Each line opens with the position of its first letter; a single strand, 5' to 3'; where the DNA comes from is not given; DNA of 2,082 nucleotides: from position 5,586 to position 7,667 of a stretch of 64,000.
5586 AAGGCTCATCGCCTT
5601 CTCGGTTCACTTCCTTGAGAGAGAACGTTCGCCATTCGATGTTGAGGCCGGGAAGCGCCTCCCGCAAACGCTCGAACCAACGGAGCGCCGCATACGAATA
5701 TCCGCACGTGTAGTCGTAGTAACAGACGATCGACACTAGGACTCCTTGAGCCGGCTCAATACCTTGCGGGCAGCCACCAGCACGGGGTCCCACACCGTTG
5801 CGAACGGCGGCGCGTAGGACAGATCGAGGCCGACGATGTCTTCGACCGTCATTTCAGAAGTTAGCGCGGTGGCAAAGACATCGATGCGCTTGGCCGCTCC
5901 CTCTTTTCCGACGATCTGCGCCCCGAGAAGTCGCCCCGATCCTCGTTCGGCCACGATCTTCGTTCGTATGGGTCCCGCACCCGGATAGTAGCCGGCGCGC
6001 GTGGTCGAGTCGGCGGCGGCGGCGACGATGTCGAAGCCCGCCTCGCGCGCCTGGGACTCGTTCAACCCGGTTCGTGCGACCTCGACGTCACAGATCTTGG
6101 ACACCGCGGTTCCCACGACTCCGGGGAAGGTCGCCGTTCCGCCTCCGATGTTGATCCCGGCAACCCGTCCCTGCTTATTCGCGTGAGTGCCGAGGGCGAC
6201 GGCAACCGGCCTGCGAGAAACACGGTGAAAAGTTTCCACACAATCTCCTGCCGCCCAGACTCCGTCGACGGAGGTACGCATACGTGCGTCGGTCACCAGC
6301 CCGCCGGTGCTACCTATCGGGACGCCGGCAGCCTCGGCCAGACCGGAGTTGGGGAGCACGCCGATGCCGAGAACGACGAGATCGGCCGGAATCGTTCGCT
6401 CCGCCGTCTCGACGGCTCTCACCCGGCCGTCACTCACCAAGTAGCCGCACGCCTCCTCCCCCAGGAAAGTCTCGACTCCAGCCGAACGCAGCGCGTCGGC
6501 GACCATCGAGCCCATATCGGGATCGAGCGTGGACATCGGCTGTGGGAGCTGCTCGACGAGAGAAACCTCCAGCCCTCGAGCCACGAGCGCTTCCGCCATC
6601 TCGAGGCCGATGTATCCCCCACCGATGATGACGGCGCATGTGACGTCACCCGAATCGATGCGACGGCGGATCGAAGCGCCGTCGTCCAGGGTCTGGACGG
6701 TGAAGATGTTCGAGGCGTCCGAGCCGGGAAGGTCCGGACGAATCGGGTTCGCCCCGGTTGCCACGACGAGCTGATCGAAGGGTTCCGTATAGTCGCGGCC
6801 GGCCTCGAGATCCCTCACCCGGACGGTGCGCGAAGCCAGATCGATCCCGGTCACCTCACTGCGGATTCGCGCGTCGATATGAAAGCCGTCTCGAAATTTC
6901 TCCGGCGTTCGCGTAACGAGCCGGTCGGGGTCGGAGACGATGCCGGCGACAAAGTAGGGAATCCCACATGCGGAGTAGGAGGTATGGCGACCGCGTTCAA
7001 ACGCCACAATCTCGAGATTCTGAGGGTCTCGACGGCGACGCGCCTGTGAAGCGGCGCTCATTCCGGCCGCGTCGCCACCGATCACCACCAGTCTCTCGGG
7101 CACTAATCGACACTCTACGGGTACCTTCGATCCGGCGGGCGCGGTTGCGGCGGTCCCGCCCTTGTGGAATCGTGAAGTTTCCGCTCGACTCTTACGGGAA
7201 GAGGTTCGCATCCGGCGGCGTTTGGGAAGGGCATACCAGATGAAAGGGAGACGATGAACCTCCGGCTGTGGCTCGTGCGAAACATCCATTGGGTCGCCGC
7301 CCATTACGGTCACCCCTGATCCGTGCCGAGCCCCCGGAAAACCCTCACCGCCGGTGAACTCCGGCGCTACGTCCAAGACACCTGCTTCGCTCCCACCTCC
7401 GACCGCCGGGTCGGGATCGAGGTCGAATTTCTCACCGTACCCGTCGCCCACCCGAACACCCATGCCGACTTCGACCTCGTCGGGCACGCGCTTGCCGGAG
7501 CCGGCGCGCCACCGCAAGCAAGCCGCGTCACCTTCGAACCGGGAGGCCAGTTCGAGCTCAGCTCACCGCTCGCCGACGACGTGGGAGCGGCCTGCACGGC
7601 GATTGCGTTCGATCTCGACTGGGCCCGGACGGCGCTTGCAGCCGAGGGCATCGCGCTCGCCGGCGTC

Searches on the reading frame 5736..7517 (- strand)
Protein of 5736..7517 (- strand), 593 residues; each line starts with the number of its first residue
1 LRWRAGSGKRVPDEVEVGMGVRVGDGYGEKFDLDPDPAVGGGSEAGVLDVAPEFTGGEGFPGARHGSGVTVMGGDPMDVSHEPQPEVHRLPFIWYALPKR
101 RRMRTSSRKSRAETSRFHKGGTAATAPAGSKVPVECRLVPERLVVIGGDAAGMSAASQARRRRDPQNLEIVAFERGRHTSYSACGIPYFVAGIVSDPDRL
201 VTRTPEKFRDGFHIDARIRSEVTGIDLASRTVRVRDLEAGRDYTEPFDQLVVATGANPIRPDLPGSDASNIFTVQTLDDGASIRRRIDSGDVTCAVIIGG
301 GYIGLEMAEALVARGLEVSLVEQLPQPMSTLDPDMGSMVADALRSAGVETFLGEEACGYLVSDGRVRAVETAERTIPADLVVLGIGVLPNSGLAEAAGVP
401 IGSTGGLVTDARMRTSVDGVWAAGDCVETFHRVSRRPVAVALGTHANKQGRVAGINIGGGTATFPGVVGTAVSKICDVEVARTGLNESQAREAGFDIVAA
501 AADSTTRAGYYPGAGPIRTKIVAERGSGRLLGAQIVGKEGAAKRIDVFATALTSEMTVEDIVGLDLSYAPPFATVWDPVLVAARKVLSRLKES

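Call 37: search_protein_families(library=ncbifam, max_evalue=1e-10, proteins=[window:5736-7517:-])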
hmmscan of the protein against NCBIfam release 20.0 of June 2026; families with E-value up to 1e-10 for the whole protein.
window:5736-7517:- (593 aa): 36 families (the best 25 are shown)
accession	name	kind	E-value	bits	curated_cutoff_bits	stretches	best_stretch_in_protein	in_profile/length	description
TIGR03385.1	CoA_CoA_reduc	equivalog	1e-130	436.5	578.8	1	142-583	1-439/439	CoA-disulfide reductase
NF007123.0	PRK09564.1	equivalog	8.7e-116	387.2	458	1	142-582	2-439/444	CoA-disulfide reductase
NF010037.0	PRK13512.1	equivalog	2.1e-74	251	394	1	142-577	3-428/438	CoA-disulfide reductase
NF046103.1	NOXase_Strep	equivalog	7.8e-70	236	600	1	143-583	2-438/442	H2O-forming NADH oxidase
NF045765.1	PhenlGlyoxDHPadH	equivalog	3e-45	154.8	475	1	144-462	6-312/416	NADH-dependent phenylglyoxylate dehydrogenase subunit epsilon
TIGR02053.1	MerA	equivalog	2.2e-40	139.1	454.45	1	231-564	118-435/465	mercury(II) reductase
TIGR02374.1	nitri_red_nirB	equivalog_domain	6.9e-38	130.6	578.35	1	143-488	1-333/794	nitrite reductase large subunit NirB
TIGR01350.1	lipoamide_DH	equivalog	1.7e-34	119.3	408.8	1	229-562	116-434/461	dihydrolipoyl dehydrogenase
NF041682.1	ant_diox_AndAa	equivalog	1.1e-32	113.3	650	1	141-465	4-317/406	anthranilate 1,2-dioxygenase system ferredoxin--NAD(+) reductase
NF042949.2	3PPDioc_HcaD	equivalog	1.3e-31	109.7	450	1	142-453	3-301/386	3-phenylpropionate/cinnamic acid dioxygenase ferredoxin--NAD(+) reductase subunit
NF003437.0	PRK04965.1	equivalog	5.6e-31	107.9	392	1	142-430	4-278/378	NADH:flavorubredoxin reductase NorW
NF004943.0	PRK06292.2-1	equivalog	1e-28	100.3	432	1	230-564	116-437/456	dihydrolipoyl dehydrogenase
NF010311.1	PRK13748.1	subfamily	1.3e-27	96.8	600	1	230-562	216-528/560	mercury(II) reductase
TIGR01424.1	gluta_reduc_2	equivalog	9.3e-26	90.4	606.05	1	229-560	117-427/446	glutathione-disulfide reductase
NF005884.0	PRK07846.1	equivalog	4.2e-25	88.3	501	1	219-561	103-429/454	mycothione reductase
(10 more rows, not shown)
